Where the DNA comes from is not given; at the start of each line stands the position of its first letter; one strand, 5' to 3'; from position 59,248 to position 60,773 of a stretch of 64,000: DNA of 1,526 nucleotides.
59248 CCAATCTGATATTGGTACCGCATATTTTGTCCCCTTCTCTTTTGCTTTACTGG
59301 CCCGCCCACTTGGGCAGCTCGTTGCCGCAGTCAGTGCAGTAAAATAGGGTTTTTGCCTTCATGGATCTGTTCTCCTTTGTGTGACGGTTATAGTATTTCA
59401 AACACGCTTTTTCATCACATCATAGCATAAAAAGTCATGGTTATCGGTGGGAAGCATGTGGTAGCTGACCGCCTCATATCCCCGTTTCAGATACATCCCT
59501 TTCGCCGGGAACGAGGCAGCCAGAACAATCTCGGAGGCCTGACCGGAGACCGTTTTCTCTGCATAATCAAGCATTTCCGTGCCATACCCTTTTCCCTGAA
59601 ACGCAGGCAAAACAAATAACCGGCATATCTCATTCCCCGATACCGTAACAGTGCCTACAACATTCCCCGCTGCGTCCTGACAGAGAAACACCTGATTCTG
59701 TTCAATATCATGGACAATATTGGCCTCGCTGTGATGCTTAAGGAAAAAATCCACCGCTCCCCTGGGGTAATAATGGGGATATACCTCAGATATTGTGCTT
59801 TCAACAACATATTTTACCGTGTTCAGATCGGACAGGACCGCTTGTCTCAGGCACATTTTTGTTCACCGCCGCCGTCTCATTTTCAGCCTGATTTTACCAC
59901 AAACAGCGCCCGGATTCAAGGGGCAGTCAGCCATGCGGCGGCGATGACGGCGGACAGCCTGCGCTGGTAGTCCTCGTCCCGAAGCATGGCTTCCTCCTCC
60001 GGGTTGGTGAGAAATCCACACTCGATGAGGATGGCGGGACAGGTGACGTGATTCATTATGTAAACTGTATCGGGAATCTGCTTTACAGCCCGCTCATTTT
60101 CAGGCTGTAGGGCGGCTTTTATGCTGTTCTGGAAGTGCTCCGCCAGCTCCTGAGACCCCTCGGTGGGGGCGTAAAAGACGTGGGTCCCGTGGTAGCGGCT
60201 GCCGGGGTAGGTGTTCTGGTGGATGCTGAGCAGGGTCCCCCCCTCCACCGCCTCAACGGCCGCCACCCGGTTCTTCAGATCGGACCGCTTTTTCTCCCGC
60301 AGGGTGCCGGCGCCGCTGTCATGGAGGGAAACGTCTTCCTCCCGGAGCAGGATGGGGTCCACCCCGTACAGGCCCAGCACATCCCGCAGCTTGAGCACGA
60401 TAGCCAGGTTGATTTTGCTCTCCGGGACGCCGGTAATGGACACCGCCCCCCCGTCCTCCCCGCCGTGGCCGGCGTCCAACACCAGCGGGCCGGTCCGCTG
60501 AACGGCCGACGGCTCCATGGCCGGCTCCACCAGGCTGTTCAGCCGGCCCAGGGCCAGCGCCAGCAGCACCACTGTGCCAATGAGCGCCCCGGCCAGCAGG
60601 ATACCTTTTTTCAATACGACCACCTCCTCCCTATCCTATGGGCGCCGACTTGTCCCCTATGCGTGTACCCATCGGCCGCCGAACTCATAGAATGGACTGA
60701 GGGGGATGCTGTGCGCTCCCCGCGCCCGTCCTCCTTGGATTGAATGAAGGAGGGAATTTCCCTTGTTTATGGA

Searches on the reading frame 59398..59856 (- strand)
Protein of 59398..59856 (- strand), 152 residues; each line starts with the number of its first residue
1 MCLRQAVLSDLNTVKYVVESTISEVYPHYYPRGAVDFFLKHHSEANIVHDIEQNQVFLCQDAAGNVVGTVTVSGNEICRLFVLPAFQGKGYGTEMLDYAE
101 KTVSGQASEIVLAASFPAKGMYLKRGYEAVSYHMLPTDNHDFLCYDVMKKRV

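Call 5: search_protein_families(library=pfam, proteins=[window:59398-59856:-], max_evalue=0.01)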
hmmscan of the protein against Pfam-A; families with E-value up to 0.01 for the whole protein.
window:59398-59856:- (152 aa): 4 families
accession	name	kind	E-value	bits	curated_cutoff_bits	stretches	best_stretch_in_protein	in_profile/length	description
PF13673.13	Acetyltransf_10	-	4.5e-14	53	23.6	1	28-131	4-111/128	Acetyltransferase (GNAT) domain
PF13508.13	Acetyltransf_7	-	5.3e-11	43.2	27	1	54-128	3-83/84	Acetyltransferase (GNAT) domain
PF00583.31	Acetyltransf_1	-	1.8e-09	38.3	20.7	1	48-127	24-116/116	Acetyltransferase (GNAT) family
PF13302.13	Acetyltransf_3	-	0.0099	17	25.4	0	2-97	3-102/138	Acetyltransferase (GNAT) domain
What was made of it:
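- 59398..59856 (-): GNAT acetyltransferase gene, GC 0.47. It occupies the promoter-to-RBS slot. Pfam Acetyltransf_10, E = 4.5e-14 (call 5).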

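Call 42: search_protein_families(library=ncbifam, proteins=[window:59398-59856:-], max_evalue=0.01)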
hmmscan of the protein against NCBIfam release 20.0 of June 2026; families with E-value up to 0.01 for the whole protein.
window:59398-59856:- (152 aa): 6 families
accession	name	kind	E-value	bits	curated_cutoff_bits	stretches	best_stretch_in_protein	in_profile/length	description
NF010241.0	PRK13688.1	equivalog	8.3e-06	25.6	194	1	76-145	82-145/159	N-acetyltransferase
TIGR01575.1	rimI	equivalog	9.2e-05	22.6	86.4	1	54-131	31-116/132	ribosomal protein S18-alanine N-acetyltransferase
NF000010.1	AAC_2p_Ib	exception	0.00031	20.4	400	1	33-127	56-141/195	aminoglycoside N-acetyltransferase AAC(2')-Ib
NF007338.0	PRK09831.1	equivalog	0.0018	18.4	146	1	64-150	65-147/150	GNAT family N-acetyltransferase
NF005840.0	PRK07757.1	equivalog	0.0021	18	154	1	41-137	31-128/153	N-acetyltransferase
NF007807.0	PRK10514.1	equivalog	0.0036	17.2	134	1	46-131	42-126/147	acetyltransferase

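Call 50: find_homologous_proteins(query=window:59398-59856:-, max_evalue=1e-10)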
Query window:59398-59856:- (152 aa): 634 proteins with E <= 1e-10 among 728 candidates; the best 120 are listed.
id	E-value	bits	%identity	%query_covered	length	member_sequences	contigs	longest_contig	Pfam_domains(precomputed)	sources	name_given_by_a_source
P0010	1.5e-94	332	97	100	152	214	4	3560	PF13673.14,PF13508.14,PF00583.32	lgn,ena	-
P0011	4.6e-92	323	95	100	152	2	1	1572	PF13673.14,PF13508.14,PF00583.32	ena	-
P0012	6.9e-92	323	95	100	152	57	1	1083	PF13673.14,PF13508.14,PF00583.32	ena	-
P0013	3.6e-77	275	78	100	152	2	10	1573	PF13673.14,PF13508.14,PF00583.32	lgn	-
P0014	4.1e-77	275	78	100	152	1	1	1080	PF13673.14,PF13508.14,PF00583.32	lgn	-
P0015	7.1e-75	268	76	100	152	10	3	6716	PF13673.14,PF13508.14,PF00583.32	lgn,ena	-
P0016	4.6e-73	262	74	100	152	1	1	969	PF13673.14,PF13508.14,PF00583.32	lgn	-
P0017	1.5e-71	257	73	100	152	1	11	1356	PF13673.14,PF13508.14,PF00583.32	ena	-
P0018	1.0e-63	232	67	100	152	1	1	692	PF13673.14,PF13508.14,PF00583.32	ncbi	-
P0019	1.7e-63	231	65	100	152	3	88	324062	PF13673.14,PF13508.14,PF00583.32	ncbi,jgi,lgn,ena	jgi:GNAT superfamily N-acetyltransferase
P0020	3.7e-63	230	68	99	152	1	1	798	PF13673.14,PF13508.14,PF00583.32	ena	-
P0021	5.2e-63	229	68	99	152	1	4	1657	PF13673.14,PF13508.14,PF00583.32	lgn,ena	-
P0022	5.3e-63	229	69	99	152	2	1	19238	PF13673.14,PF13508.14,PF00583.32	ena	-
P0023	7.0e-63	229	65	100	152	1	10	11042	PF13673.14,PF13508.14,PF00583.32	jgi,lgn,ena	-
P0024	8.0e-63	229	69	99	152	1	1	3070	PF13673.14,PF13508.14,PF00583.32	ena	-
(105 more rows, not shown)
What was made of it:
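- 59398..59856 (-): The closest outside relatives are 64-69% identical, e.g. [Clostridium] hylemonae (call 50).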

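Call 59: find_encoding_contigs(protein=window:59398-59856:-, flank=4000, max_places=10)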
Protein window:59398-59856:- (152 aa): 23 contigs read that carry it; 2 places shown.
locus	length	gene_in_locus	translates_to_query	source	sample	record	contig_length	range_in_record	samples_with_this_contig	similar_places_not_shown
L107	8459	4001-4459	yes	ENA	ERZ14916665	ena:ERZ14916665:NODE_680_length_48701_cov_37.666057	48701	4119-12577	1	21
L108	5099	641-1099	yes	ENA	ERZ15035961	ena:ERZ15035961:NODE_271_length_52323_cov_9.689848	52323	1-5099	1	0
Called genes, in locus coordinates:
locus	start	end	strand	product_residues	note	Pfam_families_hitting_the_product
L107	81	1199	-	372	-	PF00512:HisKA, PF02518:HATPase_c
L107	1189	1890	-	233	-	PF00072:Response_reg, PF00486:Trans_reg_C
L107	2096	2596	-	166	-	PF05067:Mn_catalase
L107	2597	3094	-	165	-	PF11007:CotJA, PF12652:CotJB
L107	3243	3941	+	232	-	PF01520:Amidase_3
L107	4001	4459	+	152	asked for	PF00583:Acetyltransf_1, PF13673:Acetyltransf_10, PF13508:Acetyltransf_7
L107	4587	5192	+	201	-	PF24719:Imm33-like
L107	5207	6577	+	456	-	PF18073:Zn_ribbon_LapB, PF13481:AAA_25, PF03796:DnaB_C, PF06745:ATPase, PF23442:DUF7125 (weak), PF00004:AAA (weak), PF07088:GvpD_P-loop (faint), PF05362:Lon_C (weak)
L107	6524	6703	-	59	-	-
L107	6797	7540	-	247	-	PF00899:ThiF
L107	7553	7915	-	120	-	-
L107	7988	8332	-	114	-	PF10694:DUF2500 (weak)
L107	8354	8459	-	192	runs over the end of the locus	PF01381:HTH_3, PF12844:HTH_19 (weak), PF13560:HTH_31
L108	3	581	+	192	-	?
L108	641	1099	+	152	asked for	PF00583:Acetyltransf_1, PF13673:Acetyltransf_10, PF13508:Acetyltransf_7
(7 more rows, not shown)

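Call 60: find_encoding_contigs(protein=P0010, flank=4000, max_places=10)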
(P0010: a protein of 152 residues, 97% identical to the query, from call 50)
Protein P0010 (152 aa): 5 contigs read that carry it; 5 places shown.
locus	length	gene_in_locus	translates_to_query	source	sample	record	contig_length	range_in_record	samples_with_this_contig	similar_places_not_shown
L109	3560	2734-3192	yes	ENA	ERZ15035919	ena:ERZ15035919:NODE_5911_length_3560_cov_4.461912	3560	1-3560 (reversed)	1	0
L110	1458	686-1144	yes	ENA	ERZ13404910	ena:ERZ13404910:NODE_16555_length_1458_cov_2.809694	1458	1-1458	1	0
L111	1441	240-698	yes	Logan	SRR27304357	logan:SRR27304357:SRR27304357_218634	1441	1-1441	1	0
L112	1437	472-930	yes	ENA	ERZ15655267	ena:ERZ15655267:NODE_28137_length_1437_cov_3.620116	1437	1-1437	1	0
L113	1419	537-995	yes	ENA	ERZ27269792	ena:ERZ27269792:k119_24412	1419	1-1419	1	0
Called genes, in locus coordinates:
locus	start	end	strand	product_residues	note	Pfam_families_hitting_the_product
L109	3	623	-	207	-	?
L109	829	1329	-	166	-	PF05067:Mn_catalase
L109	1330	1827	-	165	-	PF11007:CotJA, PF12652:CotJB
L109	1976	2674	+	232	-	PF01520:Amidase_3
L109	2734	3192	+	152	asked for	PF00583:Acetyltransf_1, PF13673:Acetyltransf_10, PF13508:Acetyltransf_7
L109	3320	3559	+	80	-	?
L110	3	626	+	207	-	?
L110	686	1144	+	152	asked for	PF00583:Acetyltransf_1, PF13673:Acetyltransf_10, PF13508:Acetyltransf_7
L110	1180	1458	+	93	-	?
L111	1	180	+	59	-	?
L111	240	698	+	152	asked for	PF00583:Acetyltransf_1, PF13673:Acetyltransf_10, PF13508:Acetyltransf_7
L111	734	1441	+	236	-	?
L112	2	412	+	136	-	?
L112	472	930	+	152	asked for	PF00583:Acetyltransf_1, PF13673:Acetyltransf_10, PF13508:Acetyltransf_7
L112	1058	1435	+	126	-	?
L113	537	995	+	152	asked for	PF00583:Acetyltransf_1, PF13673:Acetyltransf_10, PF13508:Acetyltransf_7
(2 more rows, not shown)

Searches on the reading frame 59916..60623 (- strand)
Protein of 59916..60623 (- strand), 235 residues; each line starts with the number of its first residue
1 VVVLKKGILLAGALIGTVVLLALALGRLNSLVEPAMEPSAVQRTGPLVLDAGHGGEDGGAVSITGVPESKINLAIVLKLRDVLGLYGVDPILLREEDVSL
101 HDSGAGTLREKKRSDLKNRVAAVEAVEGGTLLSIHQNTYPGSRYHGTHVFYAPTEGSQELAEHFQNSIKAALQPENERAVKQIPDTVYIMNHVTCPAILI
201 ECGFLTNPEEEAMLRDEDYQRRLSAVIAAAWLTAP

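Call 5: search_protein_families(library=pfam, proteins=[window:59916-60623:-], max_evalue=0.01)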
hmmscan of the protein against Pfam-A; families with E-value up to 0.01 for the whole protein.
window:59916-60623:- (235 aa): 1 family
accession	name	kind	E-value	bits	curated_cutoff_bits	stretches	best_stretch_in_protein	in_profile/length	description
PF01520.23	Amidase_3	-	2.5e-38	132.3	27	1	48-230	2-171/174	N-acetylmuramoyl-L-alanine amidase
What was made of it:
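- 59916..60623 (-): CwlD-like N-acetylmuramoyl-L-alanine amidase, the conserved upstream neighbour of radA across the family. Pfam Amidase_3 (call 5).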

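Call 42: search_protein_families(library=ncbifam, proteins=[window:59916-60623:-], max_evalue=0.01)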
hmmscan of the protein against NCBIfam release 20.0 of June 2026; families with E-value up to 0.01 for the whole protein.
window:59916-60623:- (235 aa): 6 families
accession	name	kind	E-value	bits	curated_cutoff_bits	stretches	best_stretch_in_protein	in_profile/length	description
TIGR02883.1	spore_cwlD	equivalog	8.5e-53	179.3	221.55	1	47-230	3-185/189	N-acetylmuramoyl-L-alanine amidase CwlD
NF007652.1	PRK10319.1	equivalog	2.4e-11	43.5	400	2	47-100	60-114/291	N-acetylmuramoyl-L-alanine amidase AmiA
NF007751.0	PRK10431.1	equivalog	2.7e-11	42.7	532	2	47-98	194-246/445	N-acetylmuramoyl-L-alanine amidase AmiB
NF038267.1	amidase_AmiC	exception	4.1e-10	38.9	700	1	43-164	183-293/407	N-acetylmuramoyl-L-alanine amidase AmiC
NF038140.1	amidase_Rv3717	exception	1.7e-08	34.1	335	1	57-228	56-224/233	Rv3717 family N-acetylmuramoyl-L-alanine amidase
NF050040.1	horm_taper_TftA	equivalog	0.00014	20.8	500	1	49-217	6-168/450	hormogonium tapered terminus morphoprotein TftA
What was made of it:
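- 59916..60623 (-): TIGR02883 spore_cwlD at 179 bits, below the cut-off of 221.55 (call 42).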
